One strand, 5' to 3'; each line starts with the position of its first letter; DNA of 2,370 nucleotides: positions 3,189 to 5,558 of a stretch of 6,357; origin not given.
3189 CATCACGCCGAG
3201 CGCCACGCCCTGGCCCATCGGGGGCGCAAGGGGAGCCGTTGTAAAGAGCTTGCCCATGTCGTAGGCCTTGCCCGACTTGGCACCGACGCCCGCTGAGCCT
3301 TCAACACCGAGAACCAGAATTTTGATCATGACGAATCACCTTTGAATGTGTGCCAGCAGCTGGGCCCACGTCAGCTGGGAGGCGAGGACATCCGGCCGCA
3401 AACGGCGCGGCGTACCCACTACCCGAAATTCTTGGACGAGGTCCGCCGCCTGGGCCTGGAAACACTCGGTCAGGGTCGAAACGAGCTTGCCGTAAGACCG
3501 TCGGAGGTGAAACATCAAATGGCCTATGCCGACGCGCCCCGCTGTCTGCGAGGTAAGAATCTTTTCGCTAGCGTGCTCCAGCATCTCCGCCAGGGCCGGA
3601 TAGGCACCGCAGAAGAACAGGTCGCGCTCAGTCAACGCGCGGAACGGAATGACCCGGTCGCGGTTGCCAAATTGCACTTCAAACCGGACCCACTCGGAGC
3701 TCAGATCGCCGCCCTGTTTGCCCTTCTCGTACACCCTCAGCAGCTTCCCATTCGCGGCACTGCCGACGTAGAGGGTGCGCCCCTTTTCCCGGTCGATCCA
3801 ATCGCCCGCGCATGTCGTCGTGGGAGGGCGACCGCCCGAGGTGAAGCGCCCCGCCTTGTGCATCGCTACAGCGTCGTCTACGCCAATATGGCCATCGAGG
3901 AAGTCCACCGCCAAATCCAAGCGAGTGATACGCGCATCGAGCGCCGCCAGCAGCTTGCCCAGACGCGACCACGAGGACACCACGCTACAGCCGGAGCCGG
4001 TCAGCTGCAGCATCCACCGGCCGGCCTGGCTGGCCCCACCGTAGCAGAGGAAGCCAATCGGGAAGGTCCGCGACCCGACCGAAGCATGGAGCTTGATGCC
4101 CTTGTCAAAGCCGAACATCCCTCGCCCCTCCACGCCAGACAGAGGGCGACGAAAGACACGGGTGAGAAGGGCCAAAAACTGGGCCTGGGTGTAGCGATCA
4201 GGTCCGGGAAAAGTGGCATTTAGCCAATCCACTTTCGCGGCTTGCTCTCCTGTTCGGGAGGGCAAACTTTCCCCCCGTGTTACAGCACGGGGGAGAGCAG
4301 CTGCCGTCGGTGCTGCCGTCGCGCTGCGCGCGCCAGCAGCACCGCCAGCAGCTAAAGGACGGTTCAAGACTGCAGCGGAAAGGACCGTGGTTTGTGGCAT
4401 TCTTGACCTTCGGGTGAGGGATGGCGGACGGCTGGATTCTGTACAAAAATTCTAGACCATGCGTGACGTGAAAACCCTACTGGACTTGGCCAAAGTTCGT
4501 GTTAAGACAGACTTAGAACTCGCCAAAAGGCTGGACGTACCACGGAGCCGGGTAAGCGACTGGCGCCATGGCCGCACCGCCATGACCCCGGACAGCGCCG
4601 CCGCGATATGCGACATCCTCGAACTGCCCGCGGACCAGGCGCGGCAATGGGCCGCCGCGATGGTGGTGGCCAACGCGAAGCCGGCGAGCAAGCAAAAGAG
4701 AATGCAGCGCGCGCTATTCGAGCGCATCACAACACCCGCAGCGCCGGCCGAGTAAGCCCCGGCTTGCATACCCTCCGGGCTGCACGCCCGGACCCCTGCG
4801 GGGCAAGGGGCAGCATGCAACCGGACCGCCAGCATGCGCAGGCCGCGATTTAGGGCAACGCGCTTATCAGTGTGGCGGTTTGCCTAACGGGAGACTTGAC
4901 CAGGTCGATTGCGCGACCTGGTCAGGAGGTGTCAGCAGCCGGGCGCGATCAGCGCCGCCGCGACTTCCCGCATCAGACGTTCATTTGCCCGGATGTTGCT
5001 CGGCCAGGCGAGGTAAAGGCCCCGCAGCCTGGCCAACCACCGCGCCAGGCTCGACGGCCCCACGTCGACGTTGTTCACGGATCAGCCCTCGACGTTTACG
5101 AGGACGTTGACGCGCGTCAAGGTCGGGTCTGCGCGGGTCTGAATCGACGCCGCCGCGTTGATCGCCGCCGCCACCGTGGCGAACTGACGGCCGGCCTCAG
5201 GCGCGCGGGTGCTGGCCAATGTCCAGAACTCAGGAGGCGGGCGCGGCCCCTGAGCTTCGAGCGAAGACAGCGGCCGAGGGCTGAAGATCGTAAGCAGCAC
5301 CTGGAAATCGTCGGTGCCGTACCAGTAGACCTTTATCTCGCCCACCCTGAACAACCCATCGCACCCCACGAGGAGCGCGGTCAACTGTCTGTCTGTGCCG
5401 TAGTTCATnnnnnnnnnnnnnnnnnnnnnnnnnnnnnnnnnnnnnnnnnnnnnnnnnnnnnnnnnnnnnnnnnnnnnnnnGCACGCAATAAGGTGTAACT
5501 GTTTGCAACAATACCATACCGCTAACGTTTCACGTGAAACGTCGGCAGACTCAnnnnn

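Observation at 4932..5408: Orphan 108-aa and 48-aa module in the zot-downstream cargo slot, split only by an in-frame TGA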

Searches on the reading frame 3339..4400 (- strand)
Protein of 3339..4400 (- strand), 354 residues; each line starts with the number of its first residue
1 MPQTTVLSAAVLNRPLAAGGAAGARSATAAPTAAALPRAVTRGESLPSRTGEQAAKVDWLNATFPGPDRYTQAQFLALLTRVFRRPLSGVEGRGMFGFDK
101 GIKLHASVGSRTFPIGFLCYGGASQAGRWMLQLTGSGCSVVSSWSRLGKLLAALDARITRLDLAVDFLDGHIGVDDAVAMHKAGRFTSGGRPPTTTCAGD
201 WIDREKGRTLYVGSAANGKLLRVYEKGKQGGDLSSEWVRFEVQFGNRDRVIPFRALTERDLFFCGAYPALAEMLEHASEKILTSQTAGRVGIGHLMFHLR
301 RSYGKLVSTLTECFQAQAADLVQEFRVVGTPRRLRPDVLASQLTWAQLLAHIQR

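Call 5: search_protein_families(library=pfam, proteins=[window:3339-4400:-], max_evalue=1)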
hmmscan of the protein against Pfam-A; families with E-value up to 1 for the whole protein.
window:3339-4400:- (354 aa): 1 family
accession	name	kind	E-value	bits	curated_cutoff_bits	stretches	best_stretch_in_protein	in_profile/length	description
PF02486.25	Rep_trans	-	2.5e-25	89.7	29.6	1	157-276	2-125/201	Replication initiation factor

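Call 6: search_protein_families(library=phrogs, proteins=[window:3339-4400:-], max_evalue=1)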
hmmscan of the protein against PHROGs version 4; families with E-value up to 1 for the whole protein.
window:3339-4400:- (354 aa): 1 family
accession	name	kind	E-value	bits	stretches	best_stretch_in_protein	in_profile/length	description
phrog_453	-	DNA, RNA and nucleotide metabolism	5.5e-69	234.6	1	46-336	108-418/447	replication initiation protein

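Call 8: search_dna_similar(query=window:3339-4400:-, collection=phages, mode=protein, max_evalue=0.00001, max_rows=30)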
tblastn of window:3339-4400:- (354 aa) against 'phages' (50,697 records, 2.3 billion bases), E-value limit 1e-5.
Records with a match: 114; places in all: 145; records where one place covers at least 80% of the query: 40.
Best place of each record, by identity: <60% 114.
By first word of the organism name: Ralstonia 35; Affertcholeramvirus 32; Inovirus 15; Vibrio 12; Stenotrophomonas 10; Xanthomonas 5; Dulem 3; Inoviridae 1; Bacteriophage 1.
By host as written in the record: Ralstonia solanacearum 29; Homo sapiens 15; - 12; Vibrio cholerae O1 biovar El tor 11; Vibrio cholerae O1 biovar El Tor 5; Vibrio cholerae O1 3; Stenotrophomonas maltophilia 3; Varecia variegata 2; and 26 more.
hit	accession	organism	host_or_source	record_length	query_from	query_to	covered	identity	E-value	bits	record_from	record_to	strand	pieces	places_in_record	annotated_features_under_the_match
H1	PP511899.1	Dulem virus 61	Varecia rubra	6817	40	334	83%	36.4%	2e-51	189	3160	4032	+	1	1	replication protein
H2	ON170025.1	Ralstonia phage YO006_3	Ralstonia solanacearum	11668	40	347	87%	34.3%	6e-41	159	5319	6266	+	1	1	record has no annotation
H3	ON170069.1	Ralstonia phage YO029_2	Ralstonia solanacearum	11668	40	347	87%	34.3%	6e-41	159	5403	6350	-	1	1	record has no annotation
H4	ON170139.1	Ralstonia phage YO084_3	Ralstonia solanacearum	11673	40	347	87%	34.3%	7e-41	158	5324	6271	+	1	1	record has no annotation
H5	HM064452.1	Ralstonia phage PE226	Ralstonia solanacearum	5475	40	347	87%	34.3%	8e-41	158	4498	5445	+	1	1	putative phage DNA replicase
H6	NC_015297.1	Ralstonia phage PE226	Ralstonia solanacearum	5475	40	347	87%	34.3%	8e-41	158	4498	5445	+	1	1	putative phage DNA replicase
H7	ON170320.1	Ralstonia phage YO188_1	Ralstonia solanacearum R299, UW30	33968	40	352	88%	32.1%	3e-40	157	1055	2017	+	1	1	record has no annotation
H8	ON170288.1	Ralstonia phage YO169_3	Ralstonia solanacearum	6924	40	352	88%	32.1%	6e-40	155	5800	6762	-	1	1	record has no annotation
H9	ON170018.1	Ralstonia phage YO001_4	Ralstonia solanacearum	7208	40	344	86%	32.6%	4e-41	159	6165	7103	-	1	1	record has no annotation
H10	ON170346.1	Ralstonia phage YO375_4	Ralstonia solanacearum R300, UW27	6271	40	343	86%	32.7%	6e-41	158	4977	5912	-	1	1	record has no annotation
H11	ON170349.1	Ralstonia phage YO376_6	Ralstonia solanacearum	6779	40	343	86%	32.7%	6e-41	158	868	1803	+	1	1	record has no annotation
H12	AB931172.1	Ralstonia phage RS611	Ralstonia solanacearum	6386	40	343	86%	32.7%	8e-41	158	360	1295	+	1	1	hypothetical protein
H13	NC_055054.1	Ralstonia phage RS611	Ralstonia solanacearum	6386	40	343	86%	32.7%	8e-41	158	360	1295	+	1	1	hypothetical protein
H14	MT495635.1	Ralstonia phage RSBg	Ralstonia solanacearum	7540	40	343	86%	32.7%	8e-41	158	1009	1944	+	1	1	hypothetical protein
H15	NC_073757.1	Ralstonia phage RSBg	Ralstonia solanacearum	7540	40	343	86%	32.7%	8e-41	158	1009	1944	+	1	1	hypothetical protein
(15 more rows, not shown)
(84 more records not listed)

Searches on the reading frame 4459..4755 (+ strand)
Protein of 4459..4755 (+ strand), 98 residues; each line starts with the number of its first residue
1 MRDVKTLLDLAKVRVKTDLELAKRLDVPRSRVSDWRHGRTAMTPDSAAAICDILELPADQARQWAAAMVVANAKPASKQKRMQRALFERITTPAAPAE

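Call 5: search_protein_families(library=pfam, proteins=[window:4459-4755:+], max_evalue=1)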
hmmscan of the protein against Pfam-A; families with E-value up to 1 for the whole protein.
window:4459-4755:+ (98 aa): 10 families
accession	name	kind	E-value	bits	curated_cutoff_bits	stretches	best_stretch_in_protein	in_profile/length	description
PF01381.28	HTH_3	-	2.1e-05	24.9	23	1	20-59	14-53/55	Helix-turn-helix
PF13560.12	HTH_31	-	0.00018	22.2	27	1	20-63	19-63/64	Helix-turn-helix domain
PF13384.12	HTH_23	-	0.00025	21.2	24.6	1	15-37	17-39/50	Homeodomain-like domain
PF13443.12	HTH_26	-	0.00046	20.8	22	1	20-55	15-51/63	Cro/C1-type HTH DNA-binding domain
PF07022.19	Phage_CI_repr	-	0.035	14.9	22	1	15-36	12-33/65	Bacteriophage CI repressor helix-turn-helix domain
PF01978.25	TrmB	-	0.05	13.9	25.6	1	3-34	10-41/68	Sugar-specific transcriptional regulator TrmB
PF15943.11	YdaS_toxin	-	0.059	13.6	30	1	20-50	13-43/65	Bacterial toxin YdaS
PF13518.12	HTH_28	-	0.094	13.3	25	0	20-37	17-34/52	Helix-turn-helix domain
PF04545.22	Sigma70_r4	-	0.13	12.2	24.1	1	19-33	24-38/50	Sigma-70, region 4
PF04218.19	CENP-B_N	-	0.18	12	21.2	1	20-36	27-43/53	CENP-B N-terminal DNA-binding domain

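Call 6: search_protein_families(library=phrogs, proteins=[window:4459-4755:+], max_evalue=1)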
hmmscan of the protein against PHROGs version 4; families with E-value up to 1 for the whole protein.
window:4459-4755:+ (98 aa): 13 families
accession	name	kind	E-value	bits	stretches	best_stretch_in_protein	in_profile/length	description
phrog_638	-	transcription regulation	3.4e-13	50.7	1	1-91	1-85/145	transcriptional regulator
phrog_4441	-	DNA, RNA and nucleotide metabolism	8.6e-12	46.2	1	1-61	2-64/98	HTH DNA binding protein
phrog_34897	-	unknown function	5.5e-07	30.2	1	9-91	9-85/279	-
phrog_1124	-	transcription regulation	0.0001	22.9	1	7-53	13-58/177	transcriptional regulator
phrog_8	-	transcription regulation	0.00084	19.9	1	19-59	174-213/346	transcriptional regulator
phrog_18342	-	transcription regulation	0.0061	17.6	1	10-58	26-76/123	transcriptional repressor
phrog_4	-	transcription regulation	0.0094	16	1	17-59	151-189/400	transcriptional repressor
phrog_2439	-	transcription regulation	0.013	15.3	1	14-59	19-64/367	transcriptional regulator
phrog_2967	-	transcription regulation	0.02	15.5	1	17-56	25-64/225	transcriptional regulator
phrog_1381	-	moron, auxiliary metabolic gene and host takeover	0.049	13.9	1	19-64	30-75/264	plasmid antitoxin with HTH domain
phrog_25161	-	unknown function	0.069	14.2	0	48-76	105-132/163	-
phrog_4779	-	transcription regulation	0.18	13.4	1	17-44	17-44/98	transcriptional regulator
phrog_3642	-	DNA, RNA and nucleotide metabolism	0.2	12.6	1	14-54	20-60/79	HTH DNA binding protein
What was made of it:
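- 4459..4755 (+): Convergent 98-aa XRE/Cro-CI-type HTH regulator (context). Calls 5 and 6.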

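Call 46: search_protein_families(library=padloc, proteins=[window:4459-4752:+], max_evalue=10)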
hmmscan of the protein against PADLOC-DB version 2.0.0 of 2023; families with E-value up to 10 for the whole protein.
window:4459-4752:+ (98 aa): 5 families
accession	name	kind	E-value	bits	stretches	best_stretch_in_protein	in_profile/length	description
PDLC03949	RmrA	-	0.0042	14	1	8-59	7-59/363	-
PDLC03948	RmrA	-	0.0059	13.5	1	9-59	15-65/397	-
PDLC03951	RmrA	-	0.006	13.6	1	8-59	14-65/400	-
PDLC03956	RmrA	-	0.016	12.2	1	13-58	20-65/399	-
PDLC03944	RmrA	-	0.019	12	1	14-59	18-63/384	-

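Call 47: search_protein_families(library=ncbifam, proteins=[window:4459-4752:+], max_evalue=10)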
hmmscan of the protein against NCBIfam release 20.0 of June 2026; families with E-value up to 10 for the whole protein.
window:4459-4752:+ (98 aa): 2 families
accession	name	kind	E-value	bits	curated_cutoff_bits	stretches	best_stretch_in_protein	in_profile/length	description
TIGR02607.1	antidote_HigA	equivalog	0.00018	21.2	47.7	1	20-56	25-61/81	HigA family addiction module antitoxin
NF047948.1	male_kill_WMK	equivalog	0.07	12.6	300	1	13-55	173-215/300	WO male-killing family protein Wmk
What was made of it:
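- On Type II toxin-antitoxin module: The HTH is below the HigA cutoff (21.2 against 47.7 bits; call 47).
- The HTH has weak sub-threshold similarity to HigA-type antitoxins and to a PHROG 'plasmid antitoxin with HTH' (calls 6, 47).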

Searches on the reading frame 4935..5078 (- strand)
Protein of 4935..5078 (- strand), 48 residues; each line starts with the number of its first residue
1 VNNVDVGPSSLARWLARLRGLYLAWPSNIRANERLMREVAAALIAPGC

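Call 5: search_protein_families(library=pfam, proteins=[window:4935-5078:-], max_evalue=1)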
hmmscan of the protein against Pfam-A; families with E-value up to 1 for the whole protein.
window:4935-5078:- (48 aa): 0 families

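Call 6: search_protein_families(library=phrogs, proteins=[window:4935-5078:-], max_evalue=1)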
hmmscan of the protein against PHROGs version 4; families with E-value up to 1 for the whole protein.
window:4935-5078:- (48 aa): 1 family
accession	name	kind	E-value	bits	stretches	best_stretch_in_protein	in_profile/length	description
phrog_20909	-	unknown function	0.0062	17.4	1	33-47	21-35/43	-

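Call 46: search_protein_families(library=padloc, proteins=[window:4935-5078:-], max_evalue=10)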
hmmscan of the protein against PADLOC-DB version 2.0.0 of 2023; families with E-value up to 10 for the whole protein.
window:4935-5078:- (48 aa): 0 families

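Call 47: search_protein_families(library=ncbifam, proteins=[window:4935-5078:-], max_evalue=10)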
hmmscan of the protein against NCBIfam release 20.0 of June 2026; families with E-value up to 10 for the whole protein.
window:4935-5078:- (48 aa): 0 families

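Call 49: search_protein_families(library=pfam, proteins=[window:4935-5078:-], max_evalue=10)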
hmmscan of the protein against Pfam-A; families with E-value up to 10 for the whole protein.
window:4935-5078:- (48 aa): 0 families
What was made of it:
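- On Type II toxin-antitoxin module: Neither ORF108 nor ORF48 hits any toxin or antitoxin family (calls 5, 46, 47, 49).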

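Call 96: search_dna_similar(query=window:4935-5078:-, collection=phages, mode=protein, max_evalue=10, max_rows=10)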
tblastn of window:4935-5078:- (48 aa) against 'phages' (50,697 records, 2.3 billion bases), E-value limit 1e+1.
Records with a match: 8; places in all: 8; records where one place covers at least 80% of the query: 0.
Best place of each record, by identity: <60% 8.
By first word of the organism name: Pseudomonas 4; Loktanella 2; Bacteriophage 1; Mycobacterium 1.
By host as written in the record: Pseudomonas aeruginosa 4; Loktanella sp. CB2051 2; - 1; Mycobacterium smegmatis mc2 155 1.
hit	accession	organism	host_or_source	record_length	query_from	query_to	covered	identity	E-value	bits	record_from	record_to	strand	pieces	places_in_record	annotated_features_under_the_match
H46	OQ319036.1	Pseudomonas phage UF_RH5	Pseudomonas aeruginosa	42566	10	35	54%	53.8%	5e+0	29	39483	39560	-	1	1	small terminase subunit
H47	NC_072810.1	Pseudomonas phage UF_RH1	Pseudomonas aeruginosa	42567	10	35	54%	53.8%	5e+0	29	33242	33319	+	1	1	small terminase subunit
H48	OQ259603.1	Pseudomonas phage UF_RH1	Pseudomonas aeruginosa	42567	10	35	54%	53.8%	5e+0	29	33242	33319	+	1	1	small terminase subunit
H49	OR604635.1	Pseudomonas phage UF_RH9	Pseudomonas aeruginosa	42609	10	35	54%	53.8%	5e+0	29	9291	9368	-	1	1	small terminase subunit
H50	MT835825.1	Bacteriophage sp.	human fecal samples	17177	15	48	71%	38.2%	6e+0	29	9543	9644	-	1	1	record has no annotation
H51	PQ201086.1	Mycobacterium phage Darrell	Mycobacterium smegmatis mc2 155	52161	13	42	63%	40.0%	1e+1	28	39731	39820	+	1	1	63: hypothetical protein | 62: DNA primase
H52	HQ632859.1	Loktanella phage pCB2051-A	Loktanella sp. CB2051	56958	18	46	60%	37.9%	2e+0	30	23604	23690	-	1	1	hypothetical protein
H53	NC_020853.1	Loktanella phage pCB2051-A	Loktanella sp. CB2051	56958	18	46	60%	37.9%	2e+0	30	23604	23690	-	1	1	tail terminator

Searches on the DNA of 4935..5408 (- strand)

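Call 97: search_dna_similar(query=window:4935-5408:-, collection=plasmids, mode=distant, max_evalue=0.01, max_rows=10)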
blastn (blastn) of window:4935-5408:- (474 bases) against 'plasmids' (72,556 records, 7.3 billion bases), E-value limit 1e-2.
Records with a match: 1; places in all: 1; records where one place covers at least 80% of the query: 0.
Best place of each record, by identity: 80-90% 1.
By first word of the organism name: Ralstonia 1.
By predicted mobility (MOB-suite, as given by PLSDB): mobilizable 1.
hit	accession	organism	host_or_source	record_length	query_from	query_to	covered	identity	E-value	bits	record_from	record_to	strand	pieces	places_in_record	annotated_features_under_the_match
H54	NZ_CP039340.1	Ralstonia pseudosolanacearum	-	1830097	194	232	8%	89.7%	8e-4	52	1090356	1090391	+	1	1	none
